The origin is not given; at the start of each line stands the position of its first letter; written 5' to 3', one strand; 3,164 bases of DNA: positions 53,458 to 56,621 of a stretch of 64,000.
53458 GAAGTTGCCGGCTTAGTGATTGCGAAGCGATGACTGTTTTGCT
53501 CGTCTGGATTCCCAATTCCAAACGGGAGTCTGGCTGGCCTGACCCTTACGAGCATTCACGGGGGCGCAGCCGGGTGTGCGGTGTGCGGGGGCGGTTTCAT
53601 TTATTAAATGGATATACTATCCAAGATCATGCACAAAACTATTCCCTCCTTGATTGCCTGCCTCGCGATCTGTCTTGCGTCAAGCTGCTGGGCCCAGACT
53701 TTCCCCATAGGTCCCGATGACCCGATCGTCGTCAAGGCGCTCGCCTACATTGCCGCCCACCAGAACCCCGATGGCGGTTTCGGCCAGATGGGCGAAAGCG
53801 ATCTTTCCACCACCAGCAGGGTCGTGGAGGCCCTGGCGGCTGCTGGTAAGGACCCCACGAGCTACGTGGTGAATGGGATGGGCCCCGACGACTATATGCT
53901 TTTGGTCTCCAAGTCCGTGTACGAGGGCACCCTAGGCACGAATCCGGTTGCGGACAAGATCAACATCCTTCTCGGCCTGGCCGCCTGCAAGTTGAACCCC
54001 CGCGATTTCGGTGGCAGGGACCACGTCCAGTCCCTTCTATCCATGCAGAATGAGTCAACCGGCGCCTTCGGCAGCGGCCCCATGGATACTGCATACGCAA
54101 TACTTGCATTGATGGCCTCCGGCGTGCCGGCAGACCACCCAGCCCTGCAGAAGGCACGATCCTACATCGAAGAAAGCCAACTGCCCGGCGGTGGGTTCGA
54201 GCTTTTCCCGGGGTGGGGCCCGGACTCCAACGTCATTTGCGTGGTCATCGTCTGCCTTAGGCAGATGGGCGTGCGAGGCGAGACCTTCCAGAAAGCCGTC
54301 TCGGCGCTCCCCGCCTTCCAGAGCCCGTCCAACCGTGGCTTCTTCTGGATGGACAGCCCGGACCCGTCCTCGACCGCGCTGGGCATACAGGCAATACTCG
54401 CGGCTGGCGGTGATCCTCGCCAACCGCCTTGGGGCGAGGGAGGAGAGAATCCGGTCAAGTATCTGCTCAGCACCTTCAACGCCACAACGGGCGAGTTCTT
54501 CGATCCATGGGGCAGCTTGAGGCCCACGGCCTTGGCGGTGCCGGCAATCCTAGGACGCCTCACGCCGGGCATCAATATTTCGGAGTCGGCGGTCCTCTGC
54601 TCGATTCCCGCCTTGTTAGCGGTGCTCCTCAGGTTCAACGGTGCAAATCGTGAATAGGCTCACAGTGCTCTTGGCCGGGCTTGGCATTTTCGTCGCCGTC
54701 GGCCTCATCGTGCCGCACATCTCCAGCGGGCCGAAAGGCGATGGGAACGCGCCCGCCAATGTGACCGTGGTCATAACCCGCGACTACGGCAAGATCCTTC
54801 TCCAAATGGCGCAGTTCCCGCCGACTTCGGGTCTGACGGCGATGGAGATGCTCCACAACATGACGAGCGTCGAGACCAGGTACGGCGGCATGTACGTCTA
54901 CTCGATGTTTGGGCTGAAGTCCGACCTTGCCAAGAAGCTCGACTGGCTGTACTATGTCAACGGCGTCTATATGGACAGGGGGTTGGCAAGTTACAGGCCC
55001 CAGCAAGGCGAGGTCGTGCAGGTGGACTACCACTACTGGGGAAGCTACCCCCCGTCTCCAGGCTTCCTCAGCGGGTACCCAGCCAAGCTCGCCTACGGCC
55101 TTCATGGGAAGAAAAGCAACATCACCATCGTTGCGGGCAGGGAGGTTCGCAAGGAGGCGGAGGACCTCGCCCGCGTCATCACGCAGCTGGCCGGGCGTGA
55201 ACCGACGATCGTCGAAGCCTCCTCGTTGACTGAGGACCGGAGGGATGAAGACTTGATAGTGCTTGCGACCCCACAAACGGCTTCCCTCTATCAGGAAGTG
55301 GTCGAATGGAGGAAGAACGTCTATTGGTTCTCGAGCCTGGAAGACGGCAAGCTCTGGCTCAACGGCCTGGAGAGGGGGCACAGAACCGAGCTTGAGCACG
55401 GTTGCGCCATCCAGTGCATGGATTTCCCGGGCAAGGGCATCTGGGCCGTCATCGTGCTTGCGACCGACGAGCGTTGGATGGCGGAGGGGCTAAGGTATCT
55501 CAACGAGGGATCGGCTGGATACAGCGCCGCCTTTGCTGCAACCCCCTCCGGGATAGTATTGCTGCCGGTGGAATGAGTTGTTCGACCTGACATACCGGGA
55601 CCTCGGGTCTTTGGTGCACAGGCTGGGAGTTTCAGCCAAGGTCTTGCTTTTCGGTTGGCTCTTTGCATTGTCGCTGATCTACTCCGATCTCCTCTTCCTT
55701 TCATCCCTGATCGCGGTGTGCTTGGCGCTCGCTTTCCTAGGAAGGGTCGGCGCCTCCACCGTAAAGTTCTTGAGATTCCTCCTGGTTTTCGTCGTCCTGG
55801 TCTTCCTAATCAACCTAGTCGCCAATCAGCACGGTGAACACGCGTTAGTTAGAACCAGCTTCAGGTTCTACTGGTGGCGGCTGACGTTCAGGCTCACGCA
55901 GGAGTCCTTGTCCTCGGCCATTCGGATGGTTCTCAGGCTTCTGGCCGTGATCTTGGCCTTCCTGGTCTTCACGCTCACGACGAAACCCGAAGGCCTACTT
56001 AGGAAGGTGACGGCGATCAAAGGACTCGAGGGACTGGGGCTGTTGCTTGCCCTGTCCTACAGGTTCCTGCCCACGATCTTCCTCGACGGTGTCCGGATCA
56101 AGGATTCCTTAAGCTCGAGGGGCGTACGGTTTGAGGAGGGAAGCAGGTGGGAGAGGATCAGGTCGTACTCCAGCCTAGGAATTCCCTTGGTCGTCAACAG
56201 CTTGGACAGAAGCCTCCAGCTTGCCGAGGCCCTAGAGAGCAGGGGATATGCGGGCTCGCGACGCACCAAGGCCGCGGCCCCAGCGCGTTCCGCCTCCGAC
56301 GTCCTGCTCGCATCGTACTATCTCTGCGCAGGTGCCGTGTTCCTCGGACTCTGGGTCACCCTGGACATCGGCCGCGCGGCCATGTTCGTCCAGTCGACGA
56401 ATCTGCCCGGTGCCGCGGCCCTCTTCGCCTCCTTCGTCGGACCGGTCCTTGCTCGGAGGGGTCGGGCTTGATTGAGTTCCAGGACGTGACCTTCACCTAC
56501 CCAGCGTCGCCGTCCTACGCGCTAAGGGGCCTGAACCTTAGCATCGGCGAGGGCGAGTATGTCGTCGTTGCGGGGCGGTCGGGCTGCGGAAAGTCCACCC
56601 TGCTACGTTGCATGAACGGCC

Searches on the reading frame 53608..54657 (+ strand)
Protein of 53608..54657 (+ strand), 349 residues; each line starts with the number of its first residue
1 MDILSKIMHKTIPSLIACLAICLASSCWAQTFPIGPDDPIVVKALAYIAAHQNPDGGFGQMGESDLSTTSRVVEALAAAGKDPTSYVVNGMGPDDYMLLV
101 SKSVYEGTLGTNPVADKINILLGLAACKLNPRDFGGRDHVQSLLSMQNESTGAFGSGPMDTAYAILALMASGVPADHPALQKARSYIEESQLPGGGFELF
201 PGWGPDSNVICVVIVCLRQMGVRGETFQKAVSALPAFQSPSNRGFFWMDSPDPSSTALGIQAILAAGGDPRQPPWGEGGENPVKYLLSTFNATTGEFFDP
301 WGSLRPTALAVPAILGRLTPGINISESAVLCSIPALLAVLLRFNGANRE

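Call 58: search_protein_families(library=pfam, proteins=[window:53608-54657:+], max_evalue=0.00001)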
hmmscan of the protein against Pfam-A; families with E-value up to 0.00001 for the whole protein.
window:53608-54657:+ (349 aa): 2 families
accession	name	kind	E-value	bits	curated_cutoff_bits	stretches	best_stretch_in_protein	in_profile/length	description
PF13243.12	SQHop_cyclase_C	-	7.3e-09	35.5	26.1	0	159-194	5-40/319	Squalene-hopene cyclase C-terminal domain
PF13249.12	SQHop_cyclase_N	-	5.7e-07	29.4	26.2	0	149-188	244-283/291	Squalene-hopene cyclase N-terminal domain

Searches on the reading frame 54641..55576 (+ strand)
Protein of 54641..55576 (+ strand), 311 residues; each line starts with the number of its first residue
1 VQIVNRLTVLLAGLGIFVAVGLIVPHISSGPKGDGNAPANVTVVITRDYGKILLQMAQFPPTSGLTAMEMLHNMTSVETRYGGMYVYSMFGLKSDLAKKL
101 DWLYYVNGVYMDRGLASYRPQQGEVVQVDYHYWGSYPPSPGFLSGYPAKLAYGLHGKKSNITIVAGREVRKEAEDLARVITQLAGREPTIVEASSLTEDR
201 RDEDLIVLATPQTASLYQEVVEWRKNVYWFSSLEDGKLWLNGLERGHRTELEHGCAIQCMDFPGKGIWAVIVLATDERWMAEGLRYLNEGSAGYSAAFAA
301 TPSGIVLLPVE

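Call 58: search_protein_families(library=pfam, proteins=[window:54641-55576:+], max_evalue=0.00001)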
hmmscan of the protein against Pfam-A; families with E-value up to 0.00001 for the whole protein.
window:54641-55576:+ (311 aa): 1 family
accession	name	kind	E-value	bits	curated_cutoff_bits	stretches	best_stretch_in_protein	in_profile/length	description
PF14478.12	DUF4430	-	1.3e-08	35.5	23.8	1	64-131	1-71/72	Domain of unknown function (DUF4430)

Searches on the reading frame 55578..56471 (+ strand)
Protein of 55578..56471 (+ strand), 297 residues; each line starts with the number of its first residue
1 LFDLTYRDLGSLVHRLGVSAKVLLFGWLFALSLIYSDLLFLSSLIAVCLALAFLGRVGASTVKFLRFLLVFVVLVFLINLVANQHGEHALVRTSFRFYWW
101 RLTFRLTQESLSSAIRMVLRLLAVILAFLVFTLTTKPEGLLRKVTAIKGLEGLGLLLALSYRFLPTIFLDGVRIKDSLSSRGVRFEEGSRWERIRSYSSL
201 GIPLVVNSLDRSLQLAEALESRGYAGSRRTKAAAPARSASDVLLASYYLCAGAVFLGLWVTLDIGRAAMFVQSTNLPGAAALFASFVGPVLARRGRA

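Call 58: search_protein_families(library=pfam, proteins=[window:55578-56471:+], max_evalue=0.00001)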
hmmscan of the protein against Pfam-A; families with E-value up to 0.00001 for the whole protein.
window:55578-56471:+ (297 aa): 1 family
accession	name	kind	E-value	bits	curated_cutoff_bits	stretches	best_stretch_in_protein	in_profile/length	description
PF02361.21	CbiQ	-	1e-26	94.3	25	1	11-230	3-214/216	Cobalt transport protein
